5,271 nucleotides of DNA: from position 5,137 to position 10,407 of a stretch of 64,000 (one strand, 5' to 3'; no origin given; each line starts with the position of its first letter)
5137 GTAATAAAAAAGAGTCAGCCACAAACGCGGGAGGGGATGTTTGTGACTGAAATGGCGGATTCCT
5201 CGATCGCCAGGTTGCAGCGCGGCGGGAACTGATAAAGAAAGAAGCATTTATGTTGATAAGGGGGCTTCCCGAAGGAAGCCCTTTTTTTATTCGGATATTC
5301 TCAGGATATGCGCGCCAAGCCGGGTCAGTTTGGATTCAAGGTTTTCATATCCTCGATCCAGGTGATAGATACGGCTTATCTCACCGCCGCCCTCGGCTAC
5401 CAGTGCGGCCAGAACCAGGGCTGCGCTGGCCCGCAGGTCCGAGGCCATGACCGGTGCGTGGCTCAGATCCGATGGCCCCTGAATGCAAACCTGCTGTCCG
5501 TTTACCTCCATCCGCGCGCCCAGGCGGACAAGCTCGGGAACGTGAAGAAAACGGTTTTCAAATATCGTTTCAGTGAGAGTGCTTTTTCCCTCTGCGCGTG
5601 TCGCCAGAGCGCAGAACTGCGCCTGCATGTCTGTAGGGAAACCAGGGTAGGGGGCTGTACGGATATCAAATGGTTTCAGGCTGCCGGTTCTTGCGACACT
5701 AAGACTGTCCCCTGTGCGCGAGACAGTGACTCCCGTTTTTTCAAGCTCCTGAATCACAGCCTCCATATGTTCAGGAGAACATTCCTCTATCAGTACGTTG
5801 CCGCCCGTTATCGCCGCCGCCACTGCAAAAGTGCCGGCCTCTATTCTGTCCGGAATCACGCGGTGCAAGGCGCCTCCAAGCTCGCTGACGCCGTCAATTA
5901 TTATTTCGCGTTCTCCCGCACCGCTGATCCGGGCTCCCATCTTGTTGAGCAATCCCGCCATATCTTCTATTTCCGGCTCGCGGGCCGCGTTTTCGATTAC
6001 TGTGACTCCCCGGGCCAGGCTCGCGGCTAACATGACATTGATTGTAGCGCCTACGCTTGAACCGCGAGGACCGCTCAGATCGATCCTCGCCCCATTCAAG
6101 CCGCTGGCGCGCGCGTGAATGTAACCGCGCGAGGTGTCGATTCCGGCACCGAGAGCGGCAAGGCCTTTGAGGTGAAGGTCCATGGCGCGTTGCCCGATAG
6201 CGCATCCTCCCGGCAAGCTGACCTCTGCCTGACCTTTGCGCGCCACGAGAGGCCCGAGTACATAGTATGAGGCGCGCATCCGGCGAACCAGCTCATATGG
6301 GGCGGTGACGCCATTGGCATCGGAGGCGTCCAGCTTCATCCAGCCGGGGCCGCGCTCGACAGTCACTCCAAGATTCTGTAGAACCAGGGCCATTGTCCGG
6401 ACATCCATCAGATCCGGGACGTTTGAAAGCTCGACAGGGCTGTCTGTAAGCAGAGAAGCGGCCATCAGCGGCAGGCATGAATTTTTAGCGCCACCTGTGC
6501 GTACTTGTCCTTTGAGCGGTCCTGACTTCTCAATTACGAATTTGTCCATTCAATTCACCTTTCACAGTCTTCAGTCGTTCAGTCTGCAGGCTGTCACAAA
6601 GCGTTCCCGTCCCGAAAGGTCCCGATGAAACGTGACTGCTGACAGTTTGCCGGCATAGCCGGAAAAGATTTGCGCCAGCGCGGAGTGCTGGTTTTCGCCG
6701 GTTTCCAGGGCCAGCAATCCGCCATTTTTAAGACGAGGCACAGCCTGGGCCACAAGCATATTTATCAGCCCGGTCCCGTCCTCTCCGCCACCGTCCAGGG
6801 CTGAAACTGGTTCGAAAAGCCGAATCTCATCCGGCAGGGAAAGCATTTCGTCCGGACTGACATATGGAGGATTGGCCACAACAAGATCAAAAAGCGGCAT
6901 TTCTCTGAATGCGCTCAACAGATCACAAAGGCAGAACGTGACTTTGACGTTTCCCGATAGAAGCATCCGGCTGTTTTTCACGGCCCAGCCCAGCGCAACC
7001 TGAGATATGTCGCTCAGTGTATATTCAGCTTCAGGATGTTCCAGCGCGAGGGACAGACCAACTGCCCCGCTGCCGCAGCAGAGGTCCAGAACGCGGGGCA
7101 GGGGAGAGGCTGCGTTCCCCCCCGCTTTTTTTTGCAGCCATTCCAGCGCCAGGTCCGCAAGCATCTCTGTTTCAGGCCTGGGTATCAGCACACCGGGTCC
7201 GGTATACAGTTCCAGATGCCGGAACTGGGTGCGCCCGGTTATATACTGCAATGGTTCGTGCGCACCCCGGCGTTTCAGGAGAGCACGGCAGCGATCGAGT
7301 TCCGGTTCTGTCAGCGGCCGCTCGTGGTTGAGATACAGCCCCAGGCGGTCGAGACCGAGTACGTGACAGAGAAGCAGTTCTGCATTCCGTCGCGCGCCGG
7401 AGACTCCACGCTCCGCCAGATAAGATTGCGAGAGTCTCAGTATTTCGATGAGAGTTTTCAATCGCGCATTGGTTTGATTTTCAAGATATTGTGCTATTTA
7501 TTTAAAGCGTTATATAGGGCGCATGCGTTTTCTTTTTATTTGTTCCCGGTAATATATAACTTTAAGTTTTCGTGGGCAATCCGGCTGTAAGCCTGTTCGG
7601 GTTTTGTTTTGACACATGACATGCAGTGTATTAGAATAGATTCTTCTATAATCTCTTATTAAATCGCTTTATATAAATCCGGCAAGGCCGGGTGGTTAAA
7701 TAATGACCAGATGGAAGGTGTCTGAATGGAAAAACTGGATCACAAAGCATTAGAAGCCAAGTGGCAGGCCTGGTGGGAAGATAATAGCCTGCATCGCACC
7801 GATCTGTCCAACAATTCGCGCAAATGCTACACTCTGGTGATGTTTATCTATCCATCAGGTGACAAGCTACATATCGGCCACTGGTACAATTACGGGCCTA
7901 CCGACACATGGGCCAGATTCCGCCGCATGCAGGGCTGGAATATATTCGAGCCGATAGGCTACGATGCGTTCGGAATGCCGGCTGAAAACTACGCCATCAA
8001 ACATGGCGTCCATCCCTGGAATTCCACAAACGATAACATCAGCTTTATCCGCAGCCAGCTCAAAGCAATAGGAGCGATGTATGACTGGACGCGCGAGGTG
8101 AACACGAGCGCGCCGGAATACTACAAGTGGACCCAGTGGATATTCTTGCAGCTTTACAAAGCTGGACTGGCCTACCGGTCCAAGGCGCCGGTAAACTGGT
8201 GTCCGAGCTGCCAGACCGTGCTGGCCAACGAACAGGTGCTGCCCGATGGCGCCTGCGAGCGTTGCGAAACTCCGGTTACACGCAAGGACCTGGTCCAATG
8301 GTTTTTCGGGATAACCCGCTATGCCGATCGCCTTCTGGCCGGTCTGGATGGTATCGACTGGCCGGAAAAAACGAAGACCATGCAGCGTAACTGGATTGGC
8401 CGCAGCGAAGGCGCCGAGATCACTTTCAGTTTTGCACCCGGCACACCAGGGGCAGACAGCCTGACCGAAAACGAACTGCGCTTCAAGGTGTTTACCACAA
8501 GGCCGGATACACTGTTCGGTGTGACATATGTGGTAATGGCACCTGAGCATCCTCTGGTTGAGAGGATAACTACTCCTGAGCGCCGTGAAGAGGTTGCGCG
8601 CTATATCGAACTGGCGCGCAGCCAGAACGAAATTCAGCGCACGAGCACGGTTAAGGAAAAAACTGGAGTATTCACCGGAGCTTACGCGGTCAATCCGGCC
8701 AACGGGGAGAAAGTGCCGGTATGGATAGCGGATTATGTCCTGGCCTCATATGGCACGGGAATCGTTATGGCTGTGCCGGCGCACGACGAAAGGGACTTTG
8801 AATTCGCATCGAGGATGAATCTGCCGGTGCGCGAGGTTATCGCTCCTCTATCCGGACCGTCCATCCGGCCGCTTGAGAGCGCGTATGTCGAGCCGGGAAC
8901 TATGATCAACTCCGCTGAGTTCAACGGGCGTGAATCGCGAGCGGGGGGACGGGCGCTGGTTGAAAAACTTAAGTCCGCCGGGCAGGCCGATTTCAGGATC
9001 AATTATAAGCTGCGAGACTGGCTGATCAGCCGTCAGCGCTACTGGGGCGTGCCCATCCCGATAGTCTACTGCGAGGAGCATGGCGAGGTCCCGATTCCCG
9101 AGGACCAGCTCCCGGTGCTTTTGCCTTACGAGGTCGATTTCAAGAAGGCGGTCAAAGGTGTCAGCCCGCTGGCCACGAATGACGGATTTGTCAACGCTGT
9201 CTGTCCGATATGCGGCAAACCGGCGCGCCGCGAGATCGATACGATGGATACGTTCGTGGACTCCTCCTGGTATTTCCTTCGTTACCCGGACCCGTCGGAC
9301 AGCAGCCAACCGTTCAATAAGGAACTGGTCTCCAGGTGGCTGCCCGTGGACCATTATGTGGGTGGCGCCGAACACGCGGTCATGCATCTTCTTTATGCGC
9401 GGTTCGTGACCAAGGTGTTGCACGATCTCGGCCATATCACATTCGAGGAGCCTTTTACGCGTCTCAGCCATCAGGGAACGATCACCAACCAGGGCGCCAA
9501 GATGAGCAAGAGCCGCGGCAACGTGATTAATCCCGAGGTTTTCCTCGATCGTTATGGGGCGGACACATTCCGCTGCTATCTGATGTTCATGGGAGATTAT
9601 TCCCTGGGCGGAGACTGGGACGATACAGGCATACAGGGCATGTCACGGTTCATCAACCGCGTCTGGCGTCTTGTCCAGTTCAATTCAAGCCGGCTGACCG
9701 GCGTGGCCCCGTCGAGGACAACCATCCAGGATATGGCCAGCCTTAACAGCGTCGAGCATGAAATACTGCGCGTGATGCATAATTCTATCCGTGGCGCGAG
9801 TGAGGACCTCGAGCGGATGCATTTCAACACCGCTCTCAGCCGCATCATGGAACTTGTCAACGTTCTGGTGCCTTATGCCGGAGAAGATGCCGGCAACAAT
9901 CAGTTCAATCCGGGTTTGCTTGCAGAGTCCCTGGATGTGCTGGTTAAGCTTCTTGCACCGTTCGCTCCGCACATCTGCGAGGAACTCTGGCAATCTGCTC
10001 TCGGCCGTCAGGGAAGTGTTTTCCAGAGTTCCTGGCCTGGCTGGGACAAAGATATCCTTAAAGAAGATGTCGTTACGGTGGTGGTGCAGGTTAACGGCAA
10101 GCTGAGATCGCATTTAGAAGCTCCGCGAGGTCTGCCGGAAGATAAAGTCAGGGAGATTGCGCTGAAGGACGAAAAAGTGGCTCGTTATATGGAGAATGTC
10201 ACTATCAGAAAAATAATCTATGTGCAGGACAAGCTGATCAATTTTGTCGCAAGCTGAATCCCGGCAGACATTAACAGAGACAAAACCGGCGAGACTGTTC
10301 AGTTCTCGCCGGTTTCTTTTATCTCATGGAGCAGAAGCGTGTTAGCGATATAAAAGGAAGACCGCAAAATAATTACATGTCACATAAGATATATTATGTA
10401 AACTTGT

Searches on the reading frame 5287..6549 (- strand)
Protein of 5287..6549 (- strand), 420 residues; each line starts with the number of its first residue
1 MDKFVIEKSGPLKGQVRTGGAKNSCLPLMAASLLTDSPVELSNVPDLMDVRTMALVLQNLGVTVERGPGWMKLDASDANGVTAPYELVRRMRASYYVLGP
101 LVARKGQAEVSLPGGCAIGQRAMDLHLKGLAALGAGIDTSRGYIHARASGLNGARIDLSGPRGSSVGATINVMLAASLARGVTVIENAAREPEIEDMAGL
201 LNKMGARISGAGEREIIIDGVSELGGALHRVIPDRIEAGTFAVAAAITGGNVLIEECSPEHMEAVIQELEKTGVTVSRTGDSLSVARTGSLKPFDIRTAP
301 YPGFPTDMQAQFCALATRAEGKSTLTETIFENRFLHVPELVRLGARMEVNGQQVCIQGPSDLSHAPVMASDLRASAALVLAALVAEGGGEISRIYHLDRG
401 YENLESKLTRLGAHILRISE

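Call 24: search_protein_families(library=pfam, proteins=[window:5287-6549:-], max_evalue=0.0001)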
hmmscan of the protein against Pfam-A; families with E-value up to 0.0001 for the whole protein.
window:5287-6549:- (420 aa): 1 family
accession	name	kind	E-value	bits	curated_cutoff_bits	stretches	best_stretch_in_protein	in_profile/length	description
PF00275.25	EPSP_synthase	-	8.3e-105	351.3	22.8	1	7-408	2-417/417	EPSP synthase (3-phosphoshikimate 1-carboxyvinyltransferase)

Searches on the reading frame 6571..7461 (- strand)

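Call 24: search_protein_families(library=pfam, proteins=[window:6571-7461:-], max_evalue=0.0001)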
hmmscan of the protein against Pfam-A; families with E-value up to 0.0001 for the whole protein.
window:6571-7461:- (296 aa): 6 families
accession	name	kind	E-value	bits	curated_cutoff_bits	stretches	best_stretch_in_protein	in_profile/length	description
PF17827.6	PrmC_N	-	1.7e-23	83.4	23.4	1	6-76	1-71/71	PrmC N-terminal domain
PF05175.20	MTS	-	1.3e-12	48.1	23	1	123-203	34-111/170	Methyltransferase small domain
PF13847.12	Methyltransf_31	-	3e-07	30.7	27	1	123-197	6-81/145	Methyltransferase domain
PF13649.12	Methyltransf_25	-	3.5e-07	31.3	27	1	124-206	1-82/97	Methyltransferase domain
PF03602.21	Cons_hypoth95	-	1.2e-06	28.8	24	1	74-204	4-127/182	Conserved hypothetical protein 95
PF08242.18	Methyltransf_12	-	9.7e-05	23.5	30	0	125-197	1-72/98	Methyltransferase domain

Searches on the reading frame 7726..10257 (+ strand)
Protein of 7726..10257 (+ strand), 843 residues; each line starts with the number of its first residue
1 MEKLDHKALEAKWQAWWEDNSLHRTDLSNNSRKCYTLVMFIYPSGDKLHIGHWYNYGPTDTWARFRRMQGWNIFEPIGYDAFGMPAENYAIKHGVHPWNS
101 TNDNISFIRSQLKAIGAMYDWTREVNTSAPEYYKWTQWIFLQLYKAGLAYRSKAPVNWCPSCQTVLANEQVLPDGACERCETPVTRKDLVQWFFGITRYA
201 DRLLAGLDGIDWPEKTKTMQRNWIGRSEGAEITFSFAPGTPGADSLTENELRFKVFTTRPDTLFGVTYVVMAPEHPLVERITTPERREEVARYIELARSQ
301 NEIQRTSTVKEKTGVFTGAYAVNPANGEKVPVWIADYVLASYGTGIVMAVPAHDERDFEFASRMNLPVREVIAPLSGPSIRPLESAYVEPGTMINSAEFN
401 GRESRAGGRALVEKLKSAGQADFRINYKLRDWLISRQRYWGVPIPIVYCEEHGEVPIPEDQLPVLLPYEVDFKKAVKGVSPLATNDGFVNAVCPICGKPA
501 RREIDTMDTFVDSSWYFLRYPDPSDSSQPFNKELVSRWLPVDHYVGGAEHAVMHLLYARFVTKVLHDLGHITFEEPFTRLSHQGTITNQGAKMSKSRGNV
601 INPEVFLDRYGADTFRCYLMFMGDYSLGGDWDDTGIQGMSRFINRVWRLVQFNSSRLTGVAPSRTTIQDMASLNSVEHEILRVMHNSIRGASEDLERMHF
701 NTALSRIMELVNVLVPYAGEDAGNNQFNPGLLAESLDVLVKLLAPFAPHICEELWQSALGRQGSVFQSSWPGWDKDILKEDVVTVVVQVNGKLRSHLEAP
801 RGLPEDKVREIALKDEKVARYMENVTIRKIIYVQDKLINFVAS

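Call 24: search_protein_families(library=pfam, proteins=[window:7726-10257:+], max_evalue=0.0001)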
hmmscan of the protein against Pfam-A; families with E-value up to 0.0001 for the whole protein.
window:7726-10257:+ (843 aa): 4 families
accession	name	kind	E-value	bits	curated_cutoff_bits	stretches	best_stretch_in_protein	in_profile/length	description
PF13603.12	tRNA-synt_1_2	-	5.6e-66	222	25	1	221-415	1-184/185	Leucyl-tRNA synthetase, editing domain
PF00133.28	tRNA-synt_1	-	3.6e-43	148.3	22.7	2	13-224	2-225/414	tRNA synthetases class I (I, L, M and V)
PF09334.17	tRNA-synt_1g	-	6.8e-29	101.2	20.1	2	41-188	8-150/391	tRNA synthetases class I (M)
PF08264.19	Anticodon_1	-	1.5e-23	83.8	25.1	1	678-807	2-146/148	Anticodon-binding domain of tRNA ligase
